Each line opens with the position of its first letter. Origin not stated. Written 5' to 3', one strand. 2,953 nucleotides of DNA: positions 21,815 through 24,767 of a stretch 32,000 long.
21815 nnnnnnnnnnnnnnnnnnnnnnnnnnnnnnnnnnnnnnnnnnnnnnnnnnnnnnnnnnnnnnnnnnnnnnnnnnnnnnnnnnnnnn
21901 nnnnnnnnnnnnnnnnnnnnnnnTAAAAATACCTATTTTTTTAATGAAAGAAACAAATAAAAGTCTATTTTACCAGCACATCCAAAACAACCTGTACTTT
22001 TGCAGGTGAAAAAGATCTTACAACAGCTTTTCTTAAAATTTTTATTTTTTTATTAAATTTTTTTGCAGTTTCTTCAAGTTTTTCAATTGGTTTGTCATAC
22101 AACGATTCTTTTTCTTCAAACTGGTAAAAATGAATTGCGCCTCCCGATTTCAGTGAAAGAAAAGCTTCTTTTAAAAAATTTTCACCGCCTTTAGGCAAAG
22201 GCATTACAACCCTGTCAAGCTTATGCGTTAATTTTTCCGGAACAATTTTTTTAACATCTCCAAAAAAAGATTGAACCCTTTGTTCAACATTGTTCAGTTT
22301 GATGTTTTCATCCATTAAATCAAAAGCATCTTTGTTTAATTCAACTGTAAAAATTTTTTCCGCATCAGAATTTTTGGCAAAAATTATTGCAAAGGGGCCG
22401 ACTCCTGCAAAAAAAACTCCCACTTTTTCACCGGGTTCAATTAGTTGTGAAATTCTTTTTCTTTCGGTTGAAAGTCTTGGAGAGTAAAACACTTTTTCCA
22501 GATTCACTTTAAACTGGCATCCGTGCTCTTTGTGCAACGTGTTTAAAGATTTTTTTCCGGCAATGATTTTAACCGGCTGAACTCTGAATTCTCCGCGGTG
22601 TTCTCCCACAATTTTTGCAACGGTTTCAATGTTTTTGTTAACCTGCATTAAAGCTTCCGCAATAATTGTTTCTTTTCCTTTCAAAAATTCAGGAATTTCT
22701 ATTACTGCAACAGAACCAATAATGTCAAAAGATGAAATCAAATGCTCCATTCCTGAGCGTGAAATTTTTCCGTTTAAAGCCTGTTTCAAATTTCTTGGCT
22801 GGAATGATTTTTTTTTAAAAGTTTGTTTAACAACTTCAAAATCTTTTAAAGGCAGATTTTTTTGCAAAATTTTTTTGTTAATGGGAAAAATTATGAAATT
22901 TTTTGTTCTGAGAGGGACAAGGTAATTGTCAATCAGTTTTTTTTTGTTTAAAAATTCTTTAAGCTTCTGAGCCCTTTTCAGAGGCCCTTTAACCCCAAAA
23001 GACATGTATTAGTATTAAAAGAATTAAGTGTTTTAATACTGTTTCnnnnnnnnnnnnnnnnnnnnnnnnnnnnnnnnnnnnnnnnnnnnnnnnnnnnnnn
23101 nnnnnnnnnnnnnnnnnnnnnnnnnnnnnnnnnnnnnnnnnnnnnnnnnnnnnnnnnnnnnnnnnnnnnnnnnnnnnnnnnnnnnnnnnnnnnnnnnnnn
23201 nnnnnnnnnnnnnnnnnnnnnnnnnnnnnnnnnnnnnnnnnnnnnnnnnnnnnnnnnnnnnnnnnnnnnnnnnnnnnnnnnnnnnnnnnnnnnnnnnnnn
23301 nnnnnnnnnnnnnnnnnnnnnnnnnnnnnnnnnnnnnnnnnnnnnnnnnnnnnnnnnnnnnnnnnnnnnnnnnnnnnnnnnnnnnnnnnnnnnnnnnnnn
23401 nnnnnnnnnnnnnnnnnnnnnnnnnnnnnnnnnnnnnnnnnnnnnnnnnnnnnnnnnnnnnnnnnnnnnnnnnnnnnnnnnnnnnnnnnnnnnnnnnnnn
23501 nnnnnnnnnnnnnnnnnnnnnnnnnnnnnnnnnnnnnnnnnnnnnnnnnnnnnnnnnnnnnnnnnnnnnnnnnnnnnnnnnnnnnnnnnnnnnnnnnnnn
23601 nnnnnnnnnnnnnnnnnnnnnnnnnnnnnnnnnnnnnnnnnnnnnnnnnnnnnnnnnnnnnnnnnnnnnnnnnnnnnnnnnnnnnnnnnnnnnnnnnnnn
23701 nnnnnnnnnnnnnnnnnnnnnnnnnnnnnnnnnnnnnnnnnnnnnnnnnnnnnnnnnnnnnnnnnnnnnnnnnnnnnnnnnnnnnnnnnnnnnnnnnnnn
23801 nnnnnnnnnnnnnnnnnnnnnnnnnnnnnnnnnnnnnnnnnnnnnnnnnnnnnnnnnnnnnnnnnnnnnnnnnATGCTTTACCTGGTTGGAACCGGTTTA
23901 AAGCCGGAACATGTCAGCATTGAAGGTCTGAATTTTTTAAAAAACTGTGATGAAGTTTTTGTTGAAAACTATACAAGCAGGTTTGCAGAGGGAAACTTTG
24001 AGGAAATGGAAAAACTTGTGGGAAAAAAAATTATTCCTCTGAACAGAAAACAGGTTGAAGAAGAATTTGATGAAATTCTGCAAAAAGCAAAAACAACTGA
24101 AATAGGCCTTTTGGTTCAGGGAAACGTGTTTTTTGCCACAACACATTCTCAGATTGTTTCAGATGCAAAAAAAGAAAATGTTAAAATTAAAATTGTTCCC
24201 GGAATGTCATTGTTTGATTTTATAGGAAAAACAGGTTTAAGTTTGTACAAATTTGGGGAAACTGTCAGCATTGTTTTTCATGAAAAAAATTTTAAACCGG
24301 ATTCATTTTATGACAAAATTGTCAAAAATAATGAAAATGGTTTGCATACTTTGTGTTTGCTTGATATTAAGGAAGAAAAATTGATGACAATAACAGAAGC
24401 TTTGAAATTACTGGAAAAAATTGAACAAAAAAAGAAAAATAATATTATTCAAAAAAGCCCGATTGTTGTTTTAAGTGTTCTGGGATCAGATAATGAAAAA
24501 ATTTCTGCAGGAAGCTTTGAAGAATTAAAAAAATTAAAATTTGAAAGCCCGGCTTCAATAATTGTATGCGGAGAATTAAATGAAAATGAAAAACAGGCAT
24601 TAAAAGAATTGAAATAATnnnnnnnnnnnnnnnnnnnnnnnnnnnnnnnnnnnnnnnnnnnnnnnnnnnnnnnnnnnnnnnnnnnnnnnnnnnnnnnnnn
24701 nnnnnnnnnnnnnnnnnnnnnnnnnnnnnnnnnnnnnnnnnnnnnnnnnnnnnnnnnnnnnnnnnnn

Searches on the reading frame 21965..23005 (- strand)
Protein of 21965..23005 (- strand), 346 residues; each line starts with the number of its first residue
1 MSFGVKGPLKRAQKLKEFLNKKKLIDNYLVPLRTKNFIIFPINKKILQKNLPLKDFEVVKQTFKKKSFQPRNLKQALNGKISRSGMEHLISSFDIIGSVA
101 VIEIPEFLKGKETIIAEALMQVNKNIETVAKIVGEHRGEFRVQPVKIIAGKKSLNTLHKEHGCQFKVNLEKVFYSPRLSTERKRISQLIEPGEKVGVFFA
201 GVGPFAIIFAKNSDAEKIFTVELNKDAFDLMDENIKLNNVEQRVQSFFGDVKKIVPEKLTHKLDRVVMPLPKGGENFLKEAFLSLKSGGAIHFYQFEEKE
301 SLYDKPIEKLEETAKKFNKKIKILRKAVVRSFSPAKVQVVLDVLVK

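Call 25: search_protein_families(library=pfam, proteins=[window:21965-23005:-], max_evalue=0.001)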
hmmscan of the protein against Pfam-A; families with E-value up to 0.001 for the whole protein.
window:21965-23005:- (346 aa): 5 families
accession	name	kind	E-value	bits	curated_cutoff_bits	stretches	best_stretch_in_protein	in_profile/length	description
PF02475.24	TRM5-TYW2_MTfase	-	2.9e-49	167.6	28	1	156-320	1-162/164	TRM5/TYW2 methyltransferase domain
PF25133.1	TYW2_N_2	-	2.3e-16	60.1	27.7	1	73-152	1-78/79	TYW2 N-terminal domain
PF09445.16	Methyltransf_15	-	1.1e-08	35.3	22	1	199-287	8-96/165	RNA cap guanine-N2 methyltransferase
PF02005.22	TRM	-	0.00013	21.8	27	1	170-289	18-147/376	N2,N2-dimethylguanosine tRNA methyltransferase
PF05175.20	MTS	-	0.00016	21.8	23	1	198-292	38-137/170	Methyltransferase small domain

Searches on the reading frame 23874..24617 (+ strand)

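Call 25: search_protein_families(library=pfam, proteins=[window:23874-24617:+], max_evalue=0.001)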
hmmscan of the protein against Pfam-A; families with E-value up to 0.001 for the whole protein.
window:23874-24617:+ (247 aa): 1 family
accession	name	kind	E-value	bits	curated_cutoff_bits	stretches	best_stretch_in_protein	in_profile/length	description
PF00590.25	TP_methylase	-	3.1e-20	73.4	27.8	1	1-218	1-211/212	Tetrapyrrole (Corrin/Porphyrin) Methylases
